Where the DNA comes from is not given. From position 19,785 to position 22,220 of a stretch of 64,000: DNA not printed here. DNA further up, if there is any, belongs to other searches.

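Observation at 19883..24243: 1,283-aa protein with two tandem GT-C glycosyltransferase modules and two soluble beta-rich domains, coupled to a GtrA-family gene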

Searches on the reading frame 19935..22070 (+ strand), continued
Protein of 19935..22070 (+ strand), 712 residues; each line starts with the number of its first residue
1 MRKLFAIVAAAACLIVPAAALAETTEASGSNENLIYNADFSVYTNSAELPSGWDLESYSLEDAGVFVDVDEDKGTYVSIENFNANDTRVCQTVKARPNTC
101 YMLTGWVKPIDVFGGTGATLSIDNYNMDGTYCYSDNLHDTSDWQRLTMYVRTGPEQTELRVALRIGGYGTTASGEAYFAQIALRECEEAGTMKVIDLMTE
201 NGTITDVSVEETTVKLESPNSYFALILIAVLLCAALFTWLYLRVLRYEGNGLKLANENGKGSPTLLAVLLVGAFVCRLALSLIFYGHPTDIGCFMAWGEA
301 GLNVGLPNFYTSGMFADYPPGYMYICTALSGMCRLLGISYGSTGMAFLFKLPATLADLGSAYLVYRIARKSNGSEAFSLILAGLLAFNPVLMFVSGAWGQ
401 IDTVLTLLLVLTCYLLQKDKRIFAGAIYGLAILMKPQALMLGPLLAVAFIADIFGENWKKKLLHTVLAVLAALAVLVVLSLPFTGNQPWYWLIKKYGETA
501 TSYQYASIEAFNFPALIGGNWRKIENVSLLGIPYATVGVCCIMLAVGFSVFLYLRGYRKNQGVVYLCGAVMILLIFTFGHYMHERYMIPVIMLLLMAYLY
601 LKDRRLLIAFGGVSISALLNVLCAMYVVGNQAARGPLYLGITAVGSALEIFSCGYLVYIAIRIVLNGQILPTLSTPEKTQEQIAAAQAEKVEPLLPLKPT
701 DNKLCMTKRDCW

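Call 62: find_encoding_contigs(protein=P0150, flank=10000, max_places=2)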
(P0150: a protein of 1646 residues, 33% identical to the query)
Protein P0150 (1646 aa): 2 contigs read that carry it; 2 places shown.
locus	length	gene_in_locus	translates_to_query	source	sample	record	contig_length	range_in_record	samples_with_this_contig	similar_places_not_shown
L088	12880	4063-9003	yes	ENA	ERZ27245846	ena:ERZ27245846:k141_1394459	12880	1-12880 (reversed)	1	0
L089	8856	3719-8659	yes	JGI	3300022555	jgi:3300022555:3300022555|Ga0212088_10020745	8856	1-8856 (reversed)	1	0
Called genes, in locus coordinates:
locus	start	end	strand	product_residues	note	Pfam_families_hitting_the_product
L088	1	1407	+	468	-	?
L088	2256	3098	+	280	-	PF03193:RsgA_GTPase (faint), PF01926:MMR_HSR1, PF02421:FeoB_N (weak)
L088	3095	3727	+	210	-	PF01351:RNase_HII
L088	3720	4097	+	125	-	PF02021:UPF0102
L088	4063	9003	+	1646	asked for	PF00754:F5_F8_type_C (weak), PF22633:F5_F8_type_C_2 (faint), PF00754:F5_F8_type_C (weak), PF02366:PMT, PF13231:PMT_2, PF16192:PMT_4TMC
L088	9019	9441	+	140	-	PF04138:GtrA_DPMS_TM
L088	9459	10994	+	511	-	PF05362:Lon_C (weak), PF13541:ChlI, PF00158:Sigma54_activat (faint), PF00493:MCM (faint), PF01078:Mg_chelatase, PF07728:AAA_5, PF13335:Mg_chelatase_C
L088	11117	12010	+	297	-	PF12849:PBP_like_2, PF12727:PBP_like (faint), PF12849:PBP_like_2, PF13531:SBP_bac_11 (weak)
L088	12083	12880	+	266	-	?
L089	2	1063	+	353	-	?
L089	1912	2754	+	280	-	PF03193:RsgA_GTPase (faint), PF01926:MMR_HSR1, PF02421:FeoB_N (weak)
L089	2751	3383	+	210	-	PF01351:RNase_HII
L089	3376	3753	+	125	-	PF02021:UPF0102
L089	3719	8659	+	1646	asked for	PF00754:F5_F8_type_C (weak), PF22633:F5_F8_type_C_2 (faint), PF00754:F5_F8_type_C (weak), PF02366:PMT, PF13231:PMT_2, PF16192:PMT_4TMC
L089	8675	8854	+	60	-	?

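Call 63: find_encoding_contigs(protein=P0133, flank=10000, max_places=2)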
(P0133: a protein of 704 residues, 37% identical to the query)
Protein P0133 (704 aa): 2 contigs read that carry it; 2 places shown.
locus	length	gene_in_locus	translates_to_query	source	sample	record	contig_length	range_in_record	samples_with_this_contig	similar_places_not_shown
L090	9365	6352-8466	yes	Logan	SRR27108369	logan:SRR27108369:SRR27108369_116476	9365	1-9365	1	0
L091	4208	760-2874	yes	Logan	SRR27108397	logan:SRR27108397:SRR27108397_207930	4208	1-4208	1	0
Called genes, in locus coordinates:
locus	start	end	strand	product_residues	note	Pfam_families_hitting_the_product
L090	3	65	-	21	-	?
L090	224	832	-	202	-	-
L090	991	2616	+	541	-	PF13177:DNA_pol3_delta2, PF00004:AAA, PF13401:AAA_22 (weak), PF22608:DNAX_ATPase_lid, PF12169:DNA_pol3_gamma3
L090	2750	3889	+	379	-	PF02771:Acyl-CoA_dh_N, PF02770:Acyl-CoA_dh_M, PF00441:Acyl-CoA_dh_1, PF22924:ACOX_C_alpha1 (faint), PF08028:Acyl-CoA_dh_2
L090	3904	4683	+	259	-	PF01012:ETF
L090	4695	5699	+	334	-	PF01012:ETF, PF00766:ETF_alpha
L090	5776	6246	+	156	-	PF02464:CinA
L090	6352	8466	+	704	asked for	PF09594:GT87, PF13231:PMT_2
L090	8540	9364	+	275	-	?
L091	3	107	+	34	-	?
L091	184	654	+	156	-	PF02464:CinA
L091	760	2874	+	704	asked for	PF09594:GT87, PF13231:PMT_2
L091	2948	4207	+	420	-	?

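Call 67: find_encoding_contigs(protein=P0246, flank=10000, max_places=1)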
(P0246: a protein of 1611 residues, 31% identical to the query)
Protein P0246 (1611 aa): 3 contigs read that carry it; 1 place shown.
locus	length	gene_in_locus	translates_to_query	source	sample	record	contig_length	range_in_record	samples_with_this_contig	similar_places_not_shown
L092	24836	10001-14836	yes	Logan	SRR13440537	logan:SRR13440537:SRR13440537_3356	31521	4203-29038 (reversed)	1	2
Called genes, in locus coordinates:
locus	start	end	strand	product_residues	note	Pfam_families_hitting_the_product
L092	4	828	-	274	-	PF00950:ABC-3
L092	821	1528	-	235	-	PF00005:ABC_tran, PF02463:SMC_N (faint), PF13304:AAA_21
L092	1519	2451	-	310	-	PF01297:ZnuA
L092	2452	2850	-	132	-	PF01475:FUR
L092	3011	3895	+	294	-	PF19293:CdaA_N, PF02457:DAC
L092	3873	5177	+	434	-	PF07949:YbbR (faint)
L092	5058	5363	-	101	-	-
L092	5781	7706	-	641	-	PF02018:CBM_4_9, PF14307:Glyco_tran_WbsX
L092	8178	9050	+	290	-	PF03193:RsgA_GTPase (faint), PF01926:MMR_HSR1, PF02421:FeoB_N (weak)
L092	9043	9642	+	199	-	PF01351:RNase_HII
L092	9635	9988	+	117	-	PF08378:NERD (weak), PF02021:UPF0102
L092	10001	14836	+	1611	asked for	PF00754:F5_F8_type_C (weak), PF02366:PMT, PF16192:PMT_4TMC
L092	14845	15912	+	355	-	PF09992:NAGPA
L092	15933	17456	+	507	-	PF05362:Lon_C (weak), PF13541:ChlI, PF01078:Mg_chelatase, PF00158:Sigma54_activat (faint), PF07728:AAA_5, PF00493:MCM (weak), PF13335:Mg_chelatase_C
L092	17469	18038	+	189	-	PF02659:Mntp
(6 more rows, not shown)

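Call 77: find_encoding_contigs(protein=P0148, flank=10000, max_places=2)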
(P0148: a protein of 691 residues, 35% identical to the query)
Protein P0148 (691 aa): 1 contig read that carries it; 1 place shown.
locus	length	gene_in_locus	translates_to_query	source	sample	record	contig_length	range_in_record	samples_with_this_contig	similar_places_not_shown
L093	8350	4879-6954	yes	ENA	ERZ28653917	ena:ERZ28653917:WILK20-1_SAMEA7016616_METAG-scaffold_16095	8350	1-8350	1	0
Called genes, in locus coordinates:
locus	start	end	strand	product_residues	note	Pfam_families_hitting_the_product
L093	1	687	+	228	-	?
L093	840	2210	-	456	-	PF00890:FAD_binding_2 (faint), PF03486:HI0933_like (faint), PF07992:Pyr_redox_2, PF13450:NAD_binding_8 (faint), PF13738:Pyr_redox_3, PF00070:Pyr_redox, PF02852:Pyr_redox_dim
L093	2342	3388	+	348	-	PF02661:Fic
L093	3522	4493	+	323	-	PF01381:HTH_3, PF12844:HTH_19, PF13560:HTH_31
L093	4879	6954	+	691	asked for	PF13231:PMT_2 (weak)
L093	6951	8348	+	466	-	?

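Call 78: find_encoding_contigs(protein=P0220, flank=10000, max_places=2)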
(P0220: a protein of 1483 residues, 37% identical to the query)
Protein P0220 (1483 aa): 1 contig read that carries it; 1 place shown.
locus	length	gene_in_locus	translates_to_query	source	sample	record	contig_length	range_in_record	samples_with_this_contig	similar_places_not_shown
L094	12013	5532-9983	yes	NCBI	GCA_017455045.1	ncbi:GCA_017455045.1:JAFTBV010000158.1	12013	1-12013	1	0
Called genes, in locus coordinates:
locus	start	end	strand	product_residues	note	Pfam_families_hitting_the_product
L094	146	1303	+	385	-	PF00266:Aminotran_5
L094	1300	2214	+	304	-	PF04227:Indigoidine_A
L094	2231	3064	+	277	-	PF01148:CTP_transf_1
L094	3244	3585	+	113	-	PF01245:Ribosomal_L19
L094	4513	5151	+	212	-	PF01351:RNase_HII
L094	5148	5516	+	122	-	PF08378:NERD (weak), PF02021:UPF0102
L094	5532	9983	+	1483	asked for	PF13231:PMT_2, PF02366:PMT, PF13231:PMT_2, PF16192:PMT_4TMC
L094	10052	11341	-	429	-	PF00890:FAD_binding_2 (faint), PF01266:DAO (faint), PF03486:HI0933_like (weak), PF12831:FAD_oxidored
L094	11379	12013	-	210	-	PF07947:YhhN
